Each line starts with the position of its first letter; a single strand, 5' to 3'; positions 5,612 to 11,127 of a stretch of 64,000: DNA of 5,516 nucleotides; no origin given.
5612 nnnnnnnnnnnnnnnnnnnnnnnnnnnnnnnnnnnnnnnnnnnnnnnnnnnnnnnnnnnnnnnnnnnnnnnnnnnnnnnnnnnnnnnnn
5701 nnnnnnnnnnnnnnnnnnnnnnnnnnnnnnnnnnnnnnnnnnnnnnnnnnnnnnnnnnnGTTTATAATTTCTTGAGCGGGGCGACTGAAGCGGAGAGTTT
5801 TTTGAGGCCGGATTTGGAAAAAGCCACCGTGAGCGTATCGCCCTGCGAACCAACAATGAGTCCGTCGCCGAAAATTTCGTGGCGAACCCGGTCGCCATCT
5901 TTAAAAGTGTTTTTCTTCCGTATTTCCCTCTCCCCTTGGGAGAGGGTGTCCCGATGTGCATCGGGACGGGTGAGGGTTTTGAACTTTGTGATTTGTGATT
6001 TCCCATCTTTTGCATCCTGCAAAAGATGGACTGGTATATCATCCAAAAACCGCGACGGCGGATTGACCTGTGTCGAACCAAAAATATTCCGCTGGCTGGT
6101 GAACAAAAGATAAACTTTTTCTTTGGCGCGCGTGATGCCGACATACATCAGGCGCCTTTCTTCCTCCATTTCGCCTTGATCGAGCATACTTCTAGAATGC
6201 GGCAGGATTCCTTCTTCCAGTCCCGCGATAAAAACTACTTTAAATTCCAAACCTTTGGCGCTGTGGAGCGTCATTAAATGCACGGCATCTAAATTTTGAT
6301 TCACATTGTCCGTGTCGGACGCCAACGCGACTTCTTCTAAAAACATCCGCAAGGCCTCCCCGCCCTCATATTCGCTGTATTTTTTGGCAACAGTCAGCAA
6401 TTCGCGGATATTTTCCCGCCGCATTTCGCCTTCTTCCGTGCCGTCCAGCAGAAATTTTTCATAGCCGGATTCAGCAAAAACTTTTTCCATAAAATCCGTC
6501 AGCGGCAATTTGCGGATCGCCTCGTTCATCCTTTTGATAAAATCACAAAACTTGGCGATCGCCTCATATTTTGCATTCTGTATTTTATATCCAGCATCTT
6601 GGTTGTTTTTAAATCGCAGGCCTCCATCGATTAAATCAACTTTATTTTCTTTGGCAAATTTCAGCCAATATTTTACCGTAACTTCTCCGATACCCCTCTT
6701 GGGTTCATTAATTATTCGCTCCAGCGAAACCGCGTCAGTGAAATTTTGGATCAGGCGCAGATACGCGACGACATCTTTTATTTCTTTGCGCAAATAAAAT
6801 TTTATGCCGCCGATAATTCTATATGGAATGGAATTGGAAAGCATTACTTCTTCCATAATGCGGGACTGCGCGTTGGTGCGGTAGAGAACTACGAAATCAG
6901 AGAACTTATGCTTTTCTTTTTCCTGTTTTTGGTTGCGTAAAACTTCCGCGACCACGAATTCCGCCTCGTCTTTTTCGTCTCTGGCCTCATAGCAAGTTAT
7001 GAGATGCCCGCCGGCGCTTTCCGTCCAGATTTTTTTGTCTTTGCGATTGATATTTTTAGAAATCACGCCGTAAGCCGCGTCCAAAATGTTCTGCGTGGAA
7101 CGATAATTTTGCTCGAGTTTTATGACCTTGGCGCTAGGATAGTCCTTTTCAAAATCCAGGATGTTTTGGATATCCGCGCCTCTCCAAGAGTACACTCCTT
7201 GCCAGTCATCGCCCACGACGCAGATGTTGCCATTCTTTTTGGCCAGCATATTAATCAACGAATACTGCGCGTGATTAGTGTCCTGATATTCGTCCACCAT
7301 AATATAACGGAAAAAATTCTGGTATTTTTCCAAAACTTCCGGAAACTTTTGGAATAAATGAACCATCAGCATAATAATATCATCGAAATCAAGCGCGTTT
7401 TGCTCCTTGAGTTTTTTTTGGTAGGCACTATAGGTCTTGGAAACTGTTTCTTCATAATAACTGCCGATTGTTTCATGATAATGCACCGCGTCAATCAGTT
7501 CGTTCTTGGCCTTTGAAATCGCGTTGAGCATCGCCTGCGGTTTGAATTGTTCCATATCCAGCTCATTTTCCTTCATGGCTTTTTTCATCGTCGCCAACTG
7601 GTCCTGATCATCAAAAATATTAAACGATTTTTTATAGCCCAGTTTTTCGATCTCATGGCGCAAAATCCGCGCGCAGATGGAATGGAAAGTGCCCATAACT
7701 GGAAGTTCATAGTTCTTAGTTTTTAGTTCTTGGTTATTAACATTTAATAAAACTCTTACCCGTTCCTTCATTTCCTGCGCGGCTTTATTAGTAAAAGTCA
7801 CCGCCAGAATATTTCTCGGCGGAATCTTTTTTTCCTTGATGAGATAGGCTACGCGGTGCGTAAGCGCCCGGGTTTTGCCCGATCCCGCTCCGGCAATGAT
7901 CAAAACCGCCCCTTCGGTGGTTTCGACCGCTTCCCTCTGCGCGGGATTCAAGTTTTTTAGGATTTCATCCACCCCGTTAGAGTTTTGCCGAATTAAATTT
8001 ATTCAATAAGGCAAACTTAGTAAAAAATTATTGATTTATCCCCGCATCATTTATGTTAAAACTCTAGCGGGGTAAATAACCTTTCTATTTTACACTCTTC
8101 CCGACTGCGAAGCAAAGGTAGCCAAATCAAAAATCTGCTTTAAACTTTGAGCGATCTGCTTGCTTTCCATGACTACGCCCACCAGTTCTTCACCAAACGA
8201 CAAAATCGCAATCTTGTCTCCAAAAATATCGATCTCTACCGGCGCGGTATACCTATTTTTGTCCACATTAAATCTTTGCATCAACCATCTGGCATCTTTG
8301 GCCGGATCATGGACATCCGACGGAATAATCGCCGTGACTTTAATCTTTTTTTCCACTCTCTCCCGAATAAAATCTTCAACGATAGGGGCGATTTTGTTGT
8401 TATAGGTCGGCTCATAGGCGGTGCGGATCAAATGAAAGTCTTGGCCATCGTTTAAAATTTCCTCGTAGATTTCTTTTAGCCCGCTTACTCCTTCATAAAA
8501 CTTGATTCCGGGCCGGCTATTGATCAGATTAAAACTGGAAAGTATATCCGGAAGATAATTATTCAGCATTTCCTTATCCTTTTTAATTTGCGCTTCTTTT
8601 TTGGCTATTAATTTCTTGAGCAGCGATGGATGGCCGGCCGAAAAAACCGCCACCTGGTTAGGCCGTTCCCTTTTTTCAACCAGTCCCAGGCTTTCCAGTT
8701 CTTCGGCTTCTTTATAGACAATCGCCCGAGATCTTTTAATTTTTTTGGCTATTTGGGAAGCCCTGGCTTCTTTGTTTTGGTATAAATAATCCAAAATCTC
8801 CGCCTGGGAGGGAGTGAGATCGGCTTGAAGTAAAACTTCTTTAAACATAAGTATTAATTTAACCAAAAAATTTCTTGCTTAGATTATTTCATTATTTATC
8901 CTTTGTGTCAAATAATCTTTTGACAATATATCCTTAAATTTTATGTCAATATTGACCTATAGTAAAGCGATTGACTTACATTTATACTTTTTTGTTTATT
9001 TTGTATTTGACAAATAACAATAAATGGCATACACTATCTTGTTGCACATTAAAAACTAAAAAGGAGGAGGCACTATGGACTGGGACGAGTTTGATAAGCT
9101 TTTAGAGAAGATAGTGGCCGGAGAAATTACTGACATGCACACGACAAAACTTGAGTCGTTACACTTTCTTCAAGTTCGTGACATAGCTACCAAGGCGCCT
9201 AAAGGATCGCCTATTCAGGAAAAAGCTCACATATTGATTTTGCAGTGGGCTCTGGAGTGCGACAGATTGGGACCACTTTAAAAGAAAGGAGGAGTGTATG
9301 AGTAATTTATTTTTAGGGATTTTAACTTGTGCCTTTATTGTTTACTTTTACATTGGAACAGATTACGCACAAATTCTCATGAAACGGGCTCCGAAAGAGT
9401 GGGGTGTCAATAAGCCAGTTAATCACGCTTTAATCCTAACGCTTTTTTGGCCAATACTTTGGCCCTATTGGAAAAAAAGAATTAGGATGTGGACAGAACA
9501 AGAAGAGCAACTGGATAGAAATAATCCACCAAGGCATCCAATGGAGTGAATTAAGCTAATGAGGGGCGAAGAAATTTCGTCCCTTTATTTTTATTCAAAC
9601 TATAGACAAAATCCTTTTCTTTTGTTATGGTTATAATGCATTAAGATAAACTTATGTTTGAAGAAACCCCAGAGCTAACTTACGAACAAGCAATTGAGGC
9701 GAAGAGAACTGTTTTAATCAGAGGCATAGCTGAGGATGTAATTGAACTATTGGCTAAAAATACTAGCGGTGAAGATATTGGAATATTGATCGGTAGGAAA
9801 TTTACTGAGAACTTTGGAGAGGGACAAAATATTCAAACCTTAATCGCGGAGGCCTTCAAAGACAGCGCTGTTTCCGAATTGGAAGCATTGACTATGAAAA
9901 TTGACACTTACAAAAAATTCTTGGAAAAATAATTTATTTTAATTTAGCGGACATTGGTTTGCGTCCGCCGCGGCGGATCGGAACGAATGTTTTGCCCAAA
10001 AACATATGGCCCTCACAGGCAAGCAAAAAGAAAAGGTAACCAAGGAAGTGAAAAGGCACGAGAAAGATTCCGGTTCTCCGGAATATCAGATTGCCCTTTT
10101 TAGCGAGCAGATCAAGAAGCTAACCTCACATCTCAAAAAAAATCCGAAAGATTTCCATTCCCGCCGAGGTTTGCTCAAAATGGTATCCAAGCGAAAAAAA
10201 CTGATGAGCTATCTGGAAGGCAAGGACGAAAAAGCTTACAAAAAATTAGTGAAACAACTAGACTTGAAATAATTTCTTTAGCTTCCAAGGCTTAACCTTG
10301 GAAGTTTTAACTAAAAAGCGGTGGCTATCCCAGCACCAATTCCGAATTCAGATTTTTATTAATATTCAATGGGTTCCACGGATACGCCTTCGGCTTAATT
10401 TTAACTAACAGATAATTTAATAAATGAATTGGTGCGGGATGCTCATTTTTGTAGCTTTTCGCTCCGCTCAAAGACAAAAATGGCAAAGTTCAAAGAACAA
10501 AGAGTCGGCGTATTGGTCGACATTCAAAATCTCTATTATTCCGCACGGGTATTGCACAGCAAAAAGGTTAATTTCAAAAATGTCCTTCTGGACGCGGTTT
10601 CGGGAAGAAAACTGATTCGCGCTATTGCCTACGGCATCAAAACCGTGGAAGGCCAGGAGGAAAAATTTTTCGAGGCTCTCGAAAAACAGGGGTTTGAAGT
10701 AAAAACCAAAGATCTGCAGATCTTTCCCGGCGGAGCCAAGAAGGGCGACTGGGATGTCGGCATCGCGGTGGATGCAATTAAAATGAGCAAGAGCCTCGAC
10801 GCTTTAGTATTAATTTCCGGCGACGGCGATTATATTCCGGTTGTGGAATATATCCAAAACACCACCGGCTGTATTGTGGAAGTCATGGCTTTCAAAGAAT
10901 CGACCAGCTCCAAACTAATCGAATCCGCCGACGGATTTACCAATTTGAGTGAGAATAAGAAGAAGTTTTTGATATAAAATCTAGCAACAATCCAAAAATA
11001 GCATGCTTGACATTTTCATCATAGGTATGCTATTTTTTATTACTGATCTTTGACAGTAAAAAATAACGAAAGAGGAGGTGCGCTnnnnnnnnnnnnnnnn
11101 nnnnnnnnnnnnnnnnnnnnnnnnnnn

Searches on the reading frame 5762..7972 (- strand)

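Call 22: search_protein_families(library=pfam, proteins=[window:5762-7972:-], max_evalue=0.01)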
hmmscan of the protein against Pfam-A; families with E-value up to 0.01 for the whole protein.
window:5762-7972:- (736 aa): 10 families
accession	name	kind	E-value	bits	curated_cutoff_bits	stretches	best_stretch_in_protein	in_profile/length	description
PF00580.27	UvrD-helicase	-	9.6e-94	314.5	23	1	8-279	1-271/271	UvrD/REP helicase N-terminal domain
PF13361.12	UvrD_C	-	1.6e-74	251.9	25.6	1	284-626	1-349/350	UvrD-like helicase C-terminal domain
PF13245.12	AAA_19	-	2.3e-23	83.3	25.1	1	12-262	1-132/134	AAA domain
PF13538.12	UvrD_C_2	-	1.8e-11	44.2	27.4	1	564-623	2-52/52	UvrD-like helicase C-terminal domain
PF21196.3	PcrA_UvrD_tudor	-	8e-08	32.5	23.9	1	693-735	2-48/48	PcrA/UvrD tudor domain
PF13604.12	AAA_30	-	8.8e-08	32.5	27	1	8-72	2-66/191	AAA domain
PF01443.25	Viral_helicase1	-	1.2e-06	28.9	21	0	548-622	162-226/228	Viral superfamily 1 RNA helicase core domain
PF13086.12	AAA_11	-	2.5e-06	27.9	27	1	8-201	2-197/257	AAA domain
PF00270.35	DEAD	-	0.00077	19.7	26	1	9-129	1-132/167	DEAD/DEAH box helicase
PF04851.21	ResIII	-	0.0082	16.5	22.5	1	7-86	3-91/164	Type III restriction enzyme, res subunit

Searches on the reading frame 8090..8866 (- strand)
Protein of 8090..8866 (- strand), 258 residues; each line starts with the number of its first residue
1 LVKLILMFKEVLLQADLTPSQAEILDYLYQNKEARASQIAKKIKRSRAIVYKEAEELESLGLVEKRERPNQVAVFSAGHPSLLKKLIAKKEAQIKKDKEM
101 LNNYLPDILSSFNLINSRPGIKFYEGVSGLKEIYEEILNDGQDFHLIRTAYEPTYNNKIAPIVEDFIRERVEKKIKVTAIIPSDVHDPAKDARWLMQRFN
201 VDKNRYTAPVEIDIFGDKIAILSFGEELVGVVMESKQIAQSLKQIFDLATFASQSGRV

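Call 22: search_protein_families(library=pfam, proteins=[window:8090-8866:-], max_evalue=0.01)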
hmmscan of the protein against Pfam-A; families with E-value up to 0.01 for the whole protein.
window:8090-8866:- (258 aa): 6 families
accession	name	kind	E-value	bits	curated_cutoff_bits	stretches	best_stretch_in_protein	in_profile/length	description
PF01978.25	TrmB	-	1e-07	32.1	25.6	1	16-72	5-59/68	Sugar-specific transcriptional regulator TrmB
PF01047.28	MarR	-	1.6e-07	31.5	24.6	1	17-70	1-54/59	MarR family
PF25212.1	HVO_A0114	-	3.2e-07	30.5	27.6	1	13-73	16-76/84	HVO_A0114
PF12802.13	MarR_2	-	9.5e-07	29.3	27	1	16-69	2-56/61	MarR family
PF08279.18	HTH_11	-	6.5e-05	23.2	25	1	22-62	3-45/55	HTH domain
PF03444.21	HrcA_DNA-bdg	-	0.00033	20.7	21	0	16-69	1-59/79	Winged helix-turn-helix transcription repressor, HrcA DNA-binding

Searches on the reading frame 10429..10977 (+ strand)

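Call 22: search_protein_families(library=pfam, proteins=[window:10429-10977:+], max_evalue=0.01)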
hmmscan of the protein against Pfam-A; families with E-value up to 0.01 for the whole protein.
window:10429-10977:+ (182 aa): 1 family
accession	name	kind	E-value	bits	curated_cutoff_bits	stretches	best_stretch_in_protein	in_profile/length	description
PF01936.24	NYN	-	4.4e-34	118.5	24.2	1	25-173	1-144/145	NYN domain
